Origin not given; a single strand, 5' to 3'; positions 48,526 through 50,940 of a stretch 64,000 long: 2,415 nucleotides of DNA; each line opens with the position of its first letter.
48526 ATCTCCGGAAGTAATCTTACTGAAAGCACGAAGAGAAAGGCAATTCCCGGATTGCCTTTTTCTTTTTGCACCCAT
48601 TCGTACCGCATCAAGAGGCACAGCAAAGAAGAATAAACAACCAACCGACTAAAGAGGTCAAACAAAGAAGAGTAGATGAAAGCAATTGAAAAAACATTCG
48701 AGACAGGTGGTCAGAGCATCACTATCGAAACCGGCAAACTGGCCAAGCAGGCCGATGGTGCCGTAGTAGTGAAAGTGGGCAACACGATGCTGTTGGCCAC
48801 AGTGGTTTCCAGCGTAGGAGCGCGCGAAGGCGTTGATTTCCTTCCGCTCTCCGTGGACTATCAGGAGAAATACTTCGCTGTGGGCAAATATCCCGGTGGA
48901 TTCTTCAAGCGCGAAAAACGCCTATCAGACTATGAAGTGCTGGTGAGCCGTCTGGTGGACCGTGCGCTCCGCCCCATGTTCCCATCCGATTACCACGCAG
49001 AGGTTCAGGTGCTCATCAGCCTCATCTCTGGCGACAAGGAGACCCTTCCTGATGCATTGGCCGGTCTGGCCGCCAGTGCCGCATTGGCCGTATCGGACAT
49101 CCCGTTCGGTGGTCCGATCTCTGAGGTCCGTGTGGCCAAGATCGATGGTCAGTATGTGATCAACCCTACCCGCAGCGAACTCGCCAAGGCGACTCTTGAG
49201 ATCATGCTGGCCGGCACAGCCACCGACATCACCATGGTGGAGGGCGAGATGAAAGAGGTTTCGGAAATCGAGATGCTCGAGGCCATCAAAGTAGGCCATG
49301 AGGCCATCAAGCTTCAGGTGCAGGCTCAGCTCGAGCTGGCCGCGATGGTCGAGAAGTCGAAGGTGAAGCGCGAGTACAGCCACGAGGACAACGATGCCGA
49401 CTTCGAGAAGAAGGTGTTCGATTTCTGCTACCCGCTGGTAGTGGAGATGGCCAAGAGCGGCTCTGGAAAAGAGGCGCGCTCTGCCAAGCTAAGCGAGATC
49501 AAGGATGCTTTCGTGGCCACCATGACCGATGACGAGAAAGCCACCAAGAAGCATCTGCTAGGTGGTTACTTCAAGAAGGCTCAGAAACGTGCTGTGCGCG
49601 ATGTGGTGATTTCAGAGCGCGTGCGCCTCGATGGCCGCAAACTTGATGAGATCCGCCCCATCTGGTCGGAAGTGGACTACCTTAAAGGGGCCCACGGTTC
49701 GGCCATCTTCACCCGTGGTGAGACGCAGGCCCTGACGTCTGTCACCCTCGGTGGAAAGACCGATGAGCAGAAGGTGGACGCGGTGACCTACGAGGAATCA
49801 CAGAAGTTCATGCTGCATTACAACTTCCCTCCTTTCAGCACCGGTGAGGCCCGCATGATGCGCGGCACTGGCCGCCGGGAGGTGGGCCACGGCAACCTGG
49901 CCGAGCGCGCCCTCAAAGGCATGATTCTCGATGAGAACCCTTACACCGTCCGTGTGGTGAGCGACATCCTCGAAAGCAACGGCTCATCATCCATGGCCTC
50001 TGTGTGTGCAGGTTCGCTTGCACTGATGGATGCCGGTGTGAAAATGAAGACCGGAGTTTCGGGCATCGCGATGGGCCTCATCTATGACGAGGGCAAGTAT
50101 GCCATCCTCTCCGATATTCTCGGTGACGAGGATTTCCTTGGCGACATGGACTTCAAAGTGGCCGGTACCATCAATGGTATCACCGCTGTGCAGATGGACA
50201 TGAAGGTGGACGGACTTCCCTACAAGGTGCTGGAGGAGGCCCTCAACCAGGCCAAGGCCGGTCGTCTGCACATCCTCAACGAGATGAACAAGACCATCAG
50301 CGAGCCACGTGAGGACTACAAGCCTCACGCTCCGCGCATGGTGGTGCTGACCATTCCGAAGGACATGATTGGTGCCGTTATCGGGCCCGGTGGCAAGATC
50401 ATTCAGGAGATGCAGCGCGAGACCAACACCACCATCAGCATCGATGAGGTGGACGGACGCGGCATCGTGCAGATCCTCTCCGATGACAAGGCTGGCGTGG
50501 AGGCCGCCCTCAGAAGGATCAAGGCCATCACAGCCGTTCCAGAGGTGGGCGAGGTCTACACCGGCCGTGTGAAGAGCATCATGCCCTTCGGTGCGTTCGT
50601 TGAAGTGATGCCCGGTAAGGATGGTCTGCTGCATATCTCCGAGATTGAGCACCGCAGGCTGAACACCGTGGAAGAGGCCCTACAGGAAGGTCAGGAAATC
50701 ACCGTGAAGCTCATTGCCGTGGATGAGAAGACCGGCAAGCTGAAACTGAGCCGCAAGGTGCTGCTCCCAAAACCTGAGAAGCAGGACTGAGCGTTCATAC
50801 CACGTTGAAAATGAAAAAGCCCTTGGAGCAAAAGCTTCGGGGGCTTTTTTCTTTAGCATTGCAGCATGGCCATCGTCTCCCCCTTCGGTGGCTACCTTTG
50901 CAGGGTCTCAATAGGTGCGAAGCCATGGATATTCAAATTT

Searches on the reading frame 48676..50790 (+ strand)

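Call 59: search_protein_families(library=pfam, proteins=[L091:161-1135:-], max_evalue=0.1)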
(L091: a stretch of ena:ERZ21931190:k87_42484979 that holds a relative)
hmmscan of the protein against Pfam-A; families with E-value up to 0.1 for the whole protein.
L091:161-1135:- (324 aa): 3 families
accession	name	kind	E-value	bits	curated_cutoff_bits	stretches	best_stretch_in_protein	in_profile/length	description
PF13360.13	PQQ_2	-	0.002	18.3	27.6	1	139-251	3-95/233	Outer membrane protein assembly factor BamB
PF12894.13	ANAPC4_WD40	-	0.026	15.2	22.9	0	197-217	59-79/91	Anaphase-promoting complex subunit 4 WD40 domain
PF23691.1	YmgL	-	0.051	14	27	0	83-95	14-26/36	YmgL-like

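Call 68: search_protein_families(library=ncbifam, proteins=[L091:161-1135:-], max_evalue=0.01)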
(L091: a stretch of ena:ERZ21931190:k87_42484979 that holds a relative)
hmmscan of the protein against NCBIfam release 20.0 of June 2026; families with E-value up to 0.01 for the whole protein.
L091:161-1135:- (324 aa): 0 families
